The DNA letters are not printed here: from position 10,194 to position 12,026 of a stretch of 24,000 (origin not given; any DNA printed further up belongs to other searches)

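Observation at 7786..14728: Sulfation module (PAPS supply + TPR-sulfotransferase) packaged with a PEP-CTERM substrate and PrsT between two housekeeping operons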

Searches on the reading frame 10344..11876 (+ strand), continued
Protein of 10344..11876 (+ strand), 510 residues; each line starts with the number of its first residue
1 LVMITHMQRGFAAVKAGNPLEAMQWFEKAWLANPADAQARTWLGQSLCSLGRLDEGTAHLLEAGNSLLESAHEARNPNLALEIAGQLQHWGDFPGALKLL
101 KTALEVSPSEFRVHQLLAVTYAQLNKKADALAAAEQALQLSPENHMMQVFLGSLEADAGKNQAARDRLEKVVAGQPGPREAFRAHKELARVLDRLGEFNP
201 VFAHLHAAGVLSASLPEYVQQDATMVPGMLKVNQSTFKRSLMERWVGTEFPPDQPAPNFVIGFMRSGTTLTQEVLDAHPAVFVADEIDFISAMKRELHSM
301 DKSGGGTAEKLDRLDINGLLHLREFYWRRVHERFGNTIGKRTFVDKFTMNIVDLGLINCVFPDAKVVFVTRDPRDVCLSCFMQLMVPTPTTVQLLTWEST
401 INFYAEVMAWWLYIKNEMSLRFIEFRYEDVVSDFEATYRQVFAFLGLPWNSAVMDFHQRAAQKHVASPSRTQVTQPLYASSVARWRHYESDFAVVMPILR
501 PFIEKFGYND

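Call 9: find_homologous_proteins(query=window:10350-11876:+)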
Query window:10350-11876:+ (508 aa): 551 proteins with E <= 0.001 among 8000 candidates; the best 120 are listed.
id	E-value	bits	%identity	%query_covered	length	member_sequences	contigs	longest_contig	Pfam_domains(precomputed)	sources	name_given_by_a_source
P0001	0.0e+0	1123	100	96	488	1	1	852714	PF14559.13,PF13431.13,PF13469.13,PF13414.13,PF00515.35,PF13424.13,PF13432.13,PF13428.13,PF00685.34,PF14561.13,PF07719.24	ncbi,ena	-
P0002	3.2e-258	876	74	100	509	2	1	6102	PF14559.13,PF13469.13,PF23914.2,PF00515.35,PF13424.13,PF13432.13,PF13428.13,PF00685.34,PF14561.13,PF07719.24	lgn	-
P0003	2.3e-253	860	73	99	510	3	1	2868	PF13431.13,PF13469.13,PF23914.2,PF13414.13,PF13428.13,PF00685.34,PF14559.13,PF13371.13,PF00515.35,PF12895.14,PF13424.13,PF21033.5,PF13432.13,PF13181.13,PF14561.13,PF07719.24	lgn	-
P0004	1.2e-246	838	71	100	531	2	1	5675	PF14863.13,PF13431.13,PF13469.13,PF13428.13,PF00685.34,PF14559.13,PF00515.35,PF12895.14,PF13424.13,PF21033.5,PF13432.13,PF13181.13,PF07719.24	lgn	-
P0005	3.3e-244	830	71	100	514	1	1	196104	PF14559.13,PF13431.13,PF13469.13,PF23914.2,PF00515.35,PF13424.13,PF13432.13,PF13428.13,PF00685.34,PF14561.13,PF07719.24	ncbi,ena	-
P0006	1.9e-243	827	70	99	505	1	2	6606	PF13431.13,PF13469.13,PF23914.2,PF13414.13,PF13428.13,PF00685.34,PF14559.13,PF00515.35,PF13424.13,PF13432.13,PF14561.13,PF07719.24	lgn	-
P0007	2.2e-243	827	70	100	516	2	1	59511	PF14559.13,PF13469.13,PF00515.35,PF21033.5,PF13432.13,PF13428.13,PF13181.13,PF00685.34,PF07719.24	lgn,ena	-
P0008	6.7e-243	825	71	100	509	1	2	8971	PF14559.13,PF13431.13,PF13469.13,PF13371.13,PF00515.35,PF21033.5,PF13432.13,PF13428.13,PF13181.13,PF00685.34,PF07719.24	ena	-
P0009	2.0e-242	824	71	99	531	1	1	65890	PF14559.13,PF13469.13,PF23914.2,PF13414.13,PF00515.35,PF21033.5,PF13432.13,PF13428.13,PF13181.13,PF00685.34,PF07719.24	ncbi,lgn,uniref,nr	ncbi:MAG: sulfotransferase [Rhodoferax sp.]|uniref:tetratricopeptide repeat-containing sulfotransfer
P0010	2.6e-242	823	70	99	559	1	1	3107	PF14559.13,PF13431.13,PF13469.13,PF23914.2,PF00515.35,PF21033.5,PF13432.13,PF13428.13,PF13181.13,PF00685.34,PF07719.24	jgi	jgi:Flp pilus assembly protein TadD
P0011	2.1e-241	820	70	99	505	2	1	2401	PF13431.13,PF13469.13,PF23914.2,PF13414.13,PF13428.13,PF00685.34,PF14559.13,PF00515.35,PF12895.14,PF13424.13,PF21033.5,PF13432.13,PF13181.13,PF07719.24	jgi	jgi:tetratricopeptide (TPR) repeat protein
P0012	3.1e-240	816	70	97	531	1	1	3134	PF14559.13,PF13431.13,PF13469.13,PF23914.2,PF13432.13,PF13428.13,PF00685.34,PF14561.13,PF07719.24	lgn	-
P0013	5.4e-240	816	70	100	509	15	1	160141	PF14559.13,PF13469.13,PF23914.2,PF00515.35,PF13432.13,PF13428.13,PF13181.13,PF00685.34,PF07719.24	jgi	jgi:Flp pilus assembly protein TadD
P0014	1.8e-238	811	70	99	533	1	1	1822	PF14559.13,PF13431.13,PF13469.13,PF23914.2,PF13414.13,PF00515.35,PF21033.5,PF13428.13,PF13181.13,PF00685.34,PF07719.24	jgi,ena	jgi:hypothetical protein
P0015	2.4e-238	810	68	100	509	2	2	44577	PF14559.13,PF13431.13,PF13469.13,PF13432.13,PF13428.13,PF13181.13,PF00685.34,PF07719.24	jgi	jgi:Flp pilus assembly protein TadD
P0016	2.1e-236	804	69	100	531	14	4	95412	PF14559.13,PF13431.13,PF13469.13,PF00515.35,PF13432.13,PF13428.13,PF13181.13,PF00685.34,PF07719.24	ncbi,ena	-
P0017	2.5e-236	804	67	100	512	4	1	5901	PF13469.13,PF23914.2,PF13428.13,PF00685.34,PF14559.13,PF13371.13,PF00515.35,PF12895.14,PF13432.13,PF13181.13,PF14561.13,PF07719.24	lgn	-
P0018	3.5e-233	793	68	100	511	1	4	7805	PF14559.13,PF13469.13,PF13432.13,PF13428.13,PF00685.34,PF07719.24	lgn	-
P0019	3.0e-230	784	66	100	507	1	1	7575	PF14559.13,PF13431.13,PF13469.13,PF13414.13,PF00515.35,PF13432.13,PF13428.13,PF13181.13,PF00685.34,PF07719.24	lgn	-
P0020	3.9e-230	783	65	100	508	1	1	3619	PF14559.13,PF13469.13,PF00515.35,PF13432.13,PF13428.13,PF00685.34,PF14561.13,PF07719.24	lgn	-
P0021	4.7e-230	783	65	100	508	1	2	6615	PF14559.13,PF13469.13,PF23914.2,PF13432.13,PF13428.13,PF00685.34,PF14561.13,PF07719.24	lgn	-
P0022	3.0e-229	780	65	100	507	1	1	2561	PF14559.13,PF13469.13,PF23914.2,PF13414.13,PF00515.35,PF13424.13,PF13432.13,PF13428.13,PF00685.34,PF07719.24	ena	-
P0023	2.0e-226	771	67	100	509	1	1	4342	PF14559.13,PF13469.13,PF23914.2,PF13371.13,PF00515.35,PF12895.14,PF13432.13,PF13428.13,PF13181.13,PF00685.34,PF07719.24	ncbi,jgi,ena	jgi:tetratricopeptide (TPR) repeat protein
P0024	4.9e-226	770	65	100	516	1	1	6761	PF14559.13,PF13469.13,PF13371.13,PF00515.35,PF13424.13,PF21033.5,PF13432.13,PF13428.13,PF13181.13,PF00685.34,PF07719.24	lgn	-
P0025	4.2e-225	767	67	99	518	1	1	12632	PF14559.13,PF13469.13,PF00515.35,PF13432.13,PF13428.13,PF13181.13,PF00685.34,PF07719.24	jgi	jgi:hypothetical protein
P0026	4.3e-223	760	66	99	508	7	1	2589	PF14559.13,PF13469.13,PF23914.2,PF13371.13,PF00515.35,PF13432.13,PF13428.13,PF00685.34,PF07719.24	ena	-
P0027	5.2e-221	753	64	100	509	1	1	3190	PF13469.13,PF23914.2,PF13176.13,PF13428.13,PF00685.34,PF14559.13,PF00515.35,PF12895.14,PF13424.13,PF21033.5,PF13432.13,PF13181.13,PF07719.24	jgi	jgi:tetratricopeptide (TPR) repeat protein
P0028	1.1e-220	752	65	99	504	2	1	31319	PF14559.13,PF13469.13,PF23914.2,PF13432.13,PF13428.13,PF00685.34,PF14561.13,PF07719.24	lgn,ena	-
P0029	2.1e-218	744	62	100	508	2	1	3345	PF14863.13,PF13431.13,PF13469.13,PF23914.2,PF13414.13,PF13428.13,PF00685.34,PF14559.13,PF00515.35,PF12895.14,PF13424.13,PF21033.5,PF13432.13,PF13181.13,PF14561.13,PF07719.24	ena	-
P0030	2.8e-217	741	73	87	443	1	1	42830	PF13469.13,PF00685.34,PF07719.24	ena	-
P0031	3.3e-215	734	63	100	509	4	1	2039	PF14559.13,PF13431.13,PF13469.13,PF00515.35,PF13424.13,PF13432.13,PF13428.13,PF13181.13,PF00685.34,PF07719.24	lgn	-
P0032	7.5e-215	733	63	100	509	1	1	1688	PF14559.13,PF13469.13,PF00515.35,PF13432.13,PF13428.13,PF00685.34,PF07719.24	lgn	-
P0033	1.4e-213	729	62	100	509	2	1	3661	PF14559.13,PF13431.13,PF13469.13,PF00515.35,PF13424.13,PF13432.13,PF13428.13,PF13181.13,PF00685.34,PF07719.24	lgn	-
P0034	8.6e-213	726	62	100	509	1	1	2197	PF14559.13,PF13431.13,PF13469.13,PF00515.35,PF13424.13,PF13432.13,PF13428.13,PF13181.13,PF00685.34,PF07719.24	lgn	-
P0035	9.4e-212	722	63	100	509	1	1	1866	PF14559.13,PF13431.13,PF13469.13,PF00515.35,PF13432.13,PF13428.13,PF13181.13,PF00685.34,PF07719.24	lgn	-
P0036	1.3e-211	722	63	100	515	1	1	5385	PF13431.13,PF13469.13,PF23914.2,PF13414.13,PF13428.13,PF00685.34,PF14559.13,PF00515.35,PF12895.14,PF21033.5,PF13432.13,PF13181.13,PF14561.13,PF07719.24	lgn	-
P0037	4.1e-211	720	63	100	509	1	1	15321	PF14559.13,PF13431.13,PF13469.13,PF00515.35,PF13424.13,PF21033.5,PF13432.13,PF13428.13,PF13181.13,PF00685.34,PF07719.24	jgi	jgi:tetratricopeptide (TPR) repeat protein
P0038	1.7e-210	718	63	99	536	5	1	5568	PF14559.13,PF13469.13,PF23914.2,PF00515.35,PF13424.13,PF13432.13,PF13428.13,PF00685.34,PF07719.24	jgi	-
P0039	8.8e-210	716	62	100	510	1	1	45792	PF14559.13,PF13469.13,PF00515.35,PF13428.13,PF00685.34,PF07719.24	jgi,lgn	jgi:Flp pilus assembly protein TadD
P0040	8.1e-209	713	70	85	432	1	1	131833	PF14559.13,PF13469.13,PF00685.34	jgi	-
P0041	9.5e-209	713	62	100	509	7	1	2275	PF13431.13,PF13469.13,PF23914.2,PF13414.13,PF13428.13,PF00685.34,PF14559.13,PF00515.35,PF12895.14,PF13424.13,PF21033.5,PF13432.13,PF14561.13,PF07719.24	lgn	-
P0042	1.3e-208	712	63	99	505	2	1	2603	PF14559.13,PF13431.13,PF13469.13,PF23914.2,PF13414.13,PF00515.35,PF13432.13,PF13181.13,PF00685.34,PF07719.24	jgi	-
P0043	1.8e-208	712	62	99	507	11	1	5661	PF13431.13,PF13469.13,PF23914.2,PF13414.13,PF13428.13,PF00685.34,PF14559.13,PF00515.35,PF12895.14,PF21033.5,PF13432.13,PF13181.13,PF07719.24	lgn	-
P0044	1.0e-207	709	63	100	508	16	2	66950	PF13431.13,PF13469.13,PF13414.13,PF13428.13,PF00685.34,PF14559.13,PF00515.35,PF12895.14,PF21033.5,PF13432.13,PF13181.13,PF14561.13,PF07719.24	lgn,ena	-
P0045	1.3e-207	709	62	100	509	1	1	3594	PF14559.13,PF13431.13,PF13469.13,PF23914.2,PF00515.35,PF13424.13,PF13432.13,PF13428.13,PF00685.34,PF07719.24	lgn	-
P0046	4.1e-206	704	62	99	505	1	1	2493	PF14559.13,PF13431.13,PF13469.13,PF13428.13,PF00685.34,PF07719.24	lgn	-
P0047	5.0e-206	704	61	100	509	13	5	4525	PF13431.13,PF13469.13,PF23914.2,PF13428.13,PF00685.34,PF14559.13,PF00515.35,PF12895.14,PF21033.5,PF13432.13,PF13181.13,PF14561.13,PF07719.24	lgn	-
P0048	6.1e-206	703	60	100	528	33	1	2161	PF14559.13,PF13469.13,PF23914.2,PF00515.35,PF12895.14,PF13428.13,PF13181.13,PF00685.34,PF07719.24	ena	-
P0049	6.7e-206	703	60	100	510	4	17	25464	PF14559.13,PF13469.13,PF00515.35,PF13432.13,PF13428.13,PF00685.34,PF07719.24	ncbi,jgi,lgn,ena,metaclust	metaclust:\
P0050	7.6e-206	703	61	99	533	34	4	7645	PF14559.13,PF13431.13,PF13469.13,PF23914.2,PF00515.35,PF13432.13,PF13428.13,PF13181.13,PF00685.34,PF07719.24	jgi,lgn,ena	-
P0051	1.3e-205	702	60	100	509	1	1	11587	PF14559.13,PF13431.13,PF13469.13,PF23914.2,PF00515.35,PF13424.13,PF13432.13,PF13428.13,PF13181.13,PF00685.34,PF07719.24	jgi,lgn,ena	-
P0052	1.5e-205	702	60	99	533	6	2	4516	PF14559.13,PF13431.13,PF13469.13,PF00515.35,PF13432.13,PF13428.13,PF00685.34,PF07719.24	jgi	jgi:hypothetical protein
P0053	1.6e-205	702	61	99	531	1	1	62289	PF14559.13,PF13431.13,PF13469.13,PF00515.35,PF13432.13,PF13428.13,PF13181.13,PF00685.34,PF07719.24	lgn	-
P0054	1.8e-205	702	61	100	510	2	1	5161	PF14559.13,PF13469.13,PF00515.35,PF13428.13,PF00685.34,PF07719.24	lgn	-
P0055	4.2e-205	701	62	100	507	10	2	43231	PF14559.13,PF13431.13,PF13469.13,PF00515.35,PF12895.14,PF13424.13,PF13432.13,PF13428.13,PF00685.34,PF14561.13,PF07719.24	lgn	-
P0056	4.4e-205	700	61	100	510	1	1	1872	PF14559.13,PF13431.13,PF13469.13,PF13414.13,PF00515.35,PF12895.14,PF13432.13,PF13428.13,PF00685.34,PF07719.24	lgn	-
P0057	1.9e-204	698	61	100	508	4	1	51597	PF14559.13,PF13469.13,PF23914.2,PF00515.35,PF12895.14,PF13432.13,PF13428.13,PF00685.34,PF07719.24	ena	-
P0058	4.3e-204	697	61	100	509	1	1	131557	PF14559.13,PF13469.13,PF12895.14,PF13432.13,PF13428.13,PF00685.34,PF07719.24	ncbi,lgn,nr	ncbi:MAG: sulfotransferase [Hydrogenophilales bacterium]|nr:sulfotransferase [Hydrogenophilales bact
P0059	5.0e-204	697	61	99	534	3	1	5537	PF13431.13,PF13469.13,PF23914.2,PF13414.13,PF13428.13,PF00685.34,PF14559.13,PF00515.35,PF21033.5,PF13432.13,PF13181.13,PF07719.24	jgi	-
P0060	5.9e-204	697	60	99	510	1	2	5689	PF14559.13,PF13469.13,PF00515.35,PF12895.14,PF13424.13,PF13432.13,PF13428.13,PF13181.13,PF00685.34,PF07719.24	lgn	-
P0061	6.7e-204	697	61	99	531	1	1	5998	PF14559.13,PF13431.13,PF13469.13,PF23914.2,PF13414.13,PF00515.35,PF13424.13,PF13432.13,PF13428.13,PF00685.34,PF07719.24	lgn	-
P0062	9.8e-204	696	61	100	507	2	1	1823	PF14559.13,PF13431.13,PF13469.13,PF23914.2,PF00515.35,PF12895.14,PF13424.13,PF13432.13,PF13428.13,PF00685.34,PF07719.24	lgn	-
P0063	1.2e-203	696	60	99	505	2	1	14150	PF14559.13,PF13431.13,PF13469.13,PF23914.2,PF00515.35,PF13424.13,PF13432.13,PF13428.13,PF13181.13,PF00685.34,PF07719.24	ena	-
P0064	2.6e-203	695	61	100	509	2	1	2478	PF14559.13,PF13469.13,PF00515.35,PF12895.14,PF13424.13,PF13432.13,PF13428.13,PF00685.34,PF07719.24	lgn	-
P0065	3.2e-203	694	61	100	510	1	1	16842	PF14559.13,PF13431.13,PF13469.13,PF23914.2,PF00515.35,PF13432.13,PF13428.13,PF13181.13,PF00685.34,PF07719.24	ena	-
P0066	1.2e-202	692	61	100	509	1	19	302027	PF14559.13,PF13431.13,PF13469.13,PF00515.35,PF12895.14,PF21033.5,PF13432.13,PF00685.34,PF07719.24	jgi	jgi:Flp pilus assembly protein TadD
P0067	1.9e-202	692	61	99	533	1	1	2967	PF14559.13,PF13469.13,PF00515.35,PF13432.13,PF13428.13,PF00685.34,PF07719.24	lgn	-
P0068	2.4e-202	691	59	100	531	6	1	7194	PF14559.13,PF13431.13,PF13469.13,PF00515.35,PF13428.13,PF00685.34,PF07719.24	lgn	-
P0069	2.5e-202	691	60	99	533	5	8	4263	PF14559.13,PF13431.13,PF13469.13,PF00515.35,PF13424.13,PF13432.13,PF13428.13,PF00685.34,PF07719.24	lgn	-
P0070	9.8e-202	689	60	99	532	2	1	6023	PF13431.13,PF13469.13,PF13414.13,PF13428.13,PF00685.34,PF14559.13,PF00515.35,PF13424.13,PF21033.5,PF13432.13,PF13181.13,PF07719.24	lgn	-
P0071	2.7e-201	688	61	100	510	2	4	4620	PF14559.13,PF13469.13,PF13432.13,PF13428.13,PF00685.34,PF07719.24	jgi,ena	jgi:tetratricopeptide (TPR) repeat protein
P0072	1.1e-200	686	60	100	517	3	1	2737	PF14559.13,PF13431.13,PF13469.13,PF23914.2,PF00515.35,PF13424.13,PF13432.13,PF13428.13,PF13181.13,PF00685.34,PF07719.24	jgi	jgi:tetratricopeptide (TPR) repeat protein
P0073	4.6e-199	681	59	100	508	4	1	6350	PF14559.13,PF13431.13,PF13469.13,PF23914.2,PF00515.35,PF13432.13,PF13428.13,PF00685.34,PF07719.24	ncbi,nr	ncbi:MAG TPA: sulfotransferase, partial [Acetobacteraceae bacterium]|nr:sulfotransferase [Acetobacte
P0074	2.2e-198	678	60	100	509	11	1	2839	PF13431.13,PF13469.13,PF13414.13,PF13428.13,PF00685.34,PF14559.13,PF13371.13,PF00515.35,PF13424.13,PF13432.13,PF13181.13,PF07719.24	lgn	-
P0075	6.3e-198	677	60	100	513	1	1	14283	PF14559.13,PF13431.13,PF13469.13,PF00515.35,PF13432.13,PF13428.13,PF13181.13,PF00685.34,PF07719.24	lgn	-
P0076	7.2e-198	677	59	100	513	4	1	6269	PF14559.13,PF13431.13,PF13469.13,PF23914.2,PF12895.14,PF13428.13,PF00685.34,PF07719.24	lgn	-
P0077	5.4e-197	674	60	100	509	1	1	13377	PF14559.13,PF13469.13,PF00515.35,PF12895.14,PF13432.13,PF13428.13,PF00685.34,PF07719.24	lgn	-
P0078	9.7e-197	673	58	100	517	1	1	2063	PF14559.13,PF13469.13,PF23914.2,PF00515.35,PF13428.13,PF00685.34,PF14561.13,PF07719.24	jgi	jgi:Flp pilus assembly protein TadD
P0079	1.6e-196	672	58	100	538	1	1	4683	PF14559.13,PF13431.13,PF13469.13,PF23914.2,PF00515.35,PF13424.13,PF13432.13,PF13428.13,PF13181.13,PF00685.34,PF07719.24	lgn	-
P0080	2.9e-196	671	57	100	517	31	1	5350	PF13431.13,PF13469.13,PF23914.2,PF13414.13,PF13428.13,PF00685.34,PF14559.13,PF00515.35,PF12895.14,PF13424.13,PF13432.13,PF13181.13,PF07719.24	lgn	-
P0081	4.0e-196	671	59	99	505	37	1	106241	PF14559.13,PF13469.13,PF23914.2,PF13414.13,PF00515.35,PF12895.14,PF13432.13,PF13428.13,PF00685.34,PF14561.13,PF07719.24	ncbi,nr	ncbi:MAG: sulfotransferase [Alphaproteobacteria bacterium]|nr:sulfotransferase [Alphaproteobacteria 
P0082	9.6e-196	670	59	100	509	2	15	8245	PF14559.13,PF13469.13,PF00515.35,PF13428.13,PF13181.13,PF00685.34,PF07719.24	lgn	-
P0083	1.0e-195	670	60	100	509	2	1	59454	PF14559.13,PF13469.13,PF00515.35,PF12895.14,PF13432.13,PF13428.13,PF00685.34,PF07719.24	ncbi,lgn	ncbi:sulfotransferase family protein [Thiobacillus sp.]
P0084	1.2e-195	669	57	100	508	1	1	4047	PF14559.13,PF13469.13,PF23914.2,PF00515.35,PF12895.14,PF21033.5,PF13432.13,PF13428.13,PF13181.13,PF00685.34,PF07719.24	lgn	-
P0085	1.8e-195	669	59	99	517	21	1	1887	PF14559.13,PF13431.13,PF13469.13,PF23914.2,PF13428.13,PF00685.34,PF07719.24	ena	-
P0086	7.2e-195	667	59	99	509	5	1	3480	PF14559.13,PF13431.13,PF13469.13,PF00515.35,PF13432.13,PF13428.13,PF00685.34,PF07719.24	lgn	-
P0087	1.0e-194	666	59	100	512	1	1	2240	PF14559.13,PF13431.13,PF13469.13,PF00515.35,PF00685.34,PF07719.24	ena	-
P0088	1.8e-194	665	58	100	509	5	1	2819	PF14559.13,PF13431.13,PF13469.13,PF13414.13,PF00515.35,PF13432.13,PF13428.13,PF13181.13,PF00685.34,PF07719.24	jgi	jgi:tetratricopeptide (TPR) repeat protein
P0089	3.6e-193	661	59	100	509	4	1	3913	PF14559.13,PF13431.13,PF13469.13,PF00515.35,PF12895.14,PF13428.13,PF13181.13,PF00685.34,PF07719.24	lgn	-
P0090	1.0e-192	660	59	96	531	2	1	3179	PF14559.13,PF13469.13,PF00515.35,PF13428.13,PF00685.34,PF07719.24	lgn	-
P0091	6.6e-192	657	59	100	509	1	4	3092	PF14559.13,PF13431.13,PF13469.13,PF13414.13,PF00515.35,PF12895.14,PF21033.5,PF13432.13,PF13428.13,PF00685.34,PF07719.24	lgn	-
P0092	1.2e-191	656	58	99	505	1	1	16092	PF14559.13,PF13469.13,PF13432.13,PF00685.34,PF14561.13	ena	-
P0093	1.3e-191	656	58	99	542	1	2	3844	PF14559.13,PF13431.13,PF13469.13,PF13414.13,PF00515.35,PF13432.13,PF13428.13,PF00685.34,PF07719.24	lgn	-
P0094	4.1e-191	654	58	99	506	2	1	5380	PF14559.13,PF13431.13,PF13469.13,PF00515.35,PF13432.13,PF13428.13,PF00685.34,PF07719.24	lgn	-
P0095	2.4e-190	652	64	87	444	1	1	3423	PF13469.13,PF00685.34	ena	-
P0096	5.7e-190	651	58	100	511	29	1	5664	PF14559.13,PF13469.13,PF00515.35,PF13432.13,PF00685.34,PF07719.24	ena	-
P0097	4.8e-189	648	56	99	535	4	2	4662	PF14559.13,PF13431.13,PF13469.13,PF13414.13,PF00515.35,PF13432.13,PF13428.13,PF13181.13,PF00685.34,PF07719.24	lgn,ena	-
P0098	3.4e-188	645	55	100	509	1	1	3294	PF14559.13,PF13431.13,PF13469.13,PF13414.13,PF00515.35,PF12895.14,PF13424.13,PF13428.13,PF13181.13,PF00685.34,PF07719.24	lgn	-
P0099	8.1e-187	640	57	100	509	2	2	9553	PF14559.13,PF13469.13,PF13432.13,PF13428.13,PF00685.34,PF07719.24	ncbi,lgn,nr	ncbi:MAG TPA: sulfotransferase [Azonexus sp.]|nr:sulfotransferase [Azonexus sp.]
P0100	2.6e-186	639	57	99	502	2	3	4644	PF14559.13,PF13469.13,PF00515.35,PF13432.13,PF13428.13,PF00685.34,PF07719.24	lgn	-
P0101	3.5e-185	635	70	77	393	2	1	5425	PF13469.13,PF00685.34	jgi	-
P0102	4.5e-185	634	57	100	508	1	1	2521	PF14559.13,PF13469.13,PF00515.35,PF12895.14,PF13181.13,PF00685.34,PF14561.13,PF07719.24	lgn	-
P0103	5.7e-185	634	56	100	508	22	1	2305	PF13431.13,PF13469.13,PF23914.2,PF13414.13,PF00515.35,PF13432.13,PF13428.13,PF13181.13,PF00685.34,PF14561.13,PF07719.24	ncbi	-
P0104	6.3e-185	634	57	98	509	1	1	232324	PF14559.13,PF13469.13,PF23914.2,PF00515.35,PF12895.14,PF13432.13,PF13428.13,PF13181.13,PF00685.34,PF07719.24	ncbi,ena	-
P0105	8.3e-185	634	56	100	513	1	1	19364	PF14559.13,PF13431.13,PF13469.13,PF13424.13,PF13428.13,PF13181.13,PF00685.34,PF07719.24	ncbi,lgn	ncbi:MAG: tetratricopeptide repeat-containing sulfotransferase family protein [Candidatus Methylumid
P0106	8.5e-185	634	56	100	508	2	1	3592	PF14559.13,PF13469.13,PF00515.35,PF12895.14,PF13428.13,PF00685.34,PF14561.13,PF07719.24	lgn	-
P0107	9.5e-185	633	54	100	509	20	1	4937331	PF13469.13,PF23914.2,PF13414.13,PF13428.13,PF00685.34,PF14559.13,PF13371.13,PF00515.35,PF12895.14,PF13424.13,PF13181.13,PF07719.24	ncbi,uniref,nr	ncbi:sulfotransferase [Methylomonas sp. MO1]|uniref:tetratricopeptide repeat-containing sulfotransfe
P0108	1.2e-184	633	57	100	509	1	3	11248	PF14559.13,PF13431.13,PF13469.13,PF13414.13,PF00515.35,PF12895.14,PF13432.13,PF13428.13,PF00685.34,PF07719.24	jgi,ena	jgi:hypothetical protein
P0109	1.3e-184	633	55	99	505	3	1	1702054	PF13431.13,PF13469.13,PF23914.2,PF13414.13,PF13428.13,PF00685.34,PF14559.13,PF13371.13,PF00515.35,PF12895.14,PF13424.13,PF21033.5,PF13432.13,PF13181.13,PF14561.13,PF07719.24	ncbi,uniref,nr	ncbi:sulfotransferase [Methylomonas sp. EbB]|uniref:Sulfotransferase n=2 Tax=Methylomonas fluvii Tax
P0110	5.9e-184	631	55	100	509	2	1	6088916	PF14559.13,PF13469.13,PF00515.35,PF13428.13,PF13181.13,PF00685.34,PF07719.24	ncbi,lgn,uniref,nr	ncbi:sulfotransferase [Methylocaldum marinum]|uniref:Sulfotransferase n=1 Tax=Methylocaldum marinum 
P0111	5.9e-184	631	57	96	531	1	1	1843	PF14559.13,PF13431.13,PF13469.13,PF23914.2,PF00515.35,PF13428.13,PF13181.13,PF00685.34,PF07719.24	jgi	jgi:tetratricopeptide (TPR) repeat protein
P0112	6.1e-184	631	56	100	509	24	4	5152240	PF14559.13,PF13469.13,PF00515.35,PF13432.13,PF13428.13,PF00685.34,PF07719.24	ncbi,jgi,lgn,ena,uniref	ncbi:sulfotransferase family protein [Methylocaldum sp. SAD2]|uniref:tetratricopeptide repeat-contai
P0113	7.1e-184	631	57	100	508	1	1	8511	PF14559.13,PF13469.13,PF23914.2,PF00515.35,PF12895.14,PF13432.13,PF13428.13,PF13181.13,PF00685.34,PF07719.24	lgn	-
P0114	1.9e-183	629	55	100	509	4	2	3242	PF13431.13,PF13469.13,PF23914.2,PF13414.13,PF13428.13,PF00685.34,PF14559.13,PF00515.35,PF12895.14,PF21033.5,PF13432.13,PF13181.13,PF07719.24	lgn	-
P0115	2.8e-183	629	56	96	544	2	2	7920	PF14559.13,PF13431.13,PF13469.13,PF13414.13,PF00515.35,PF13424.13,PF13432.13,PF13428.13,PF13181.13,PF00685.34,PF07719.24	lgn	-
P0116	3.8e-183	628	56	96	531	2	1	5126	PF14559.13,PF13431.13,PF13469.13,PF00515.35,PF13432.13,PF13428.13,PF13181.13,PF00685.34,PF07719.24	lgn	-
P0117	4.6e-183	628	55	100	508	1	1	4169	PF14559.13,PF13469.13,PF00515.35,PF12895.14,PF13176.13,PF13432.13,PF13428.13,PF13181.13,PF00685.34,PF07719.24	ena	-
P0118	8.0e-183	627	56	99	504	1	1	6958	PF13469.13,PF13414.13,PF00515.35,PF13432.13,PF13428.13,PF13181.13,PF00685.34,PF07719.24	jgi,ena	-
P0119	1.3e-182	626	54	100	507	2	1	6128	PF13431.13,PF13469.13,PF23914.2,PF13414.13,PF13428.13,PF00685.34,PF14559.13,PF00515.35,PF12895.14,PF13424.13,PF13432.13,PF13181.13,PF07719.24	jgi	-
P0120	2.1e-182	626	56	100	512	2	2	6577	PF14559.13,PF13469.13,PF00515.35,PF12895.14,PF13424.13,PF00685.34,PF14561.13,PF07719.24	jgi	jgi:Flp pilus assembly protein TadD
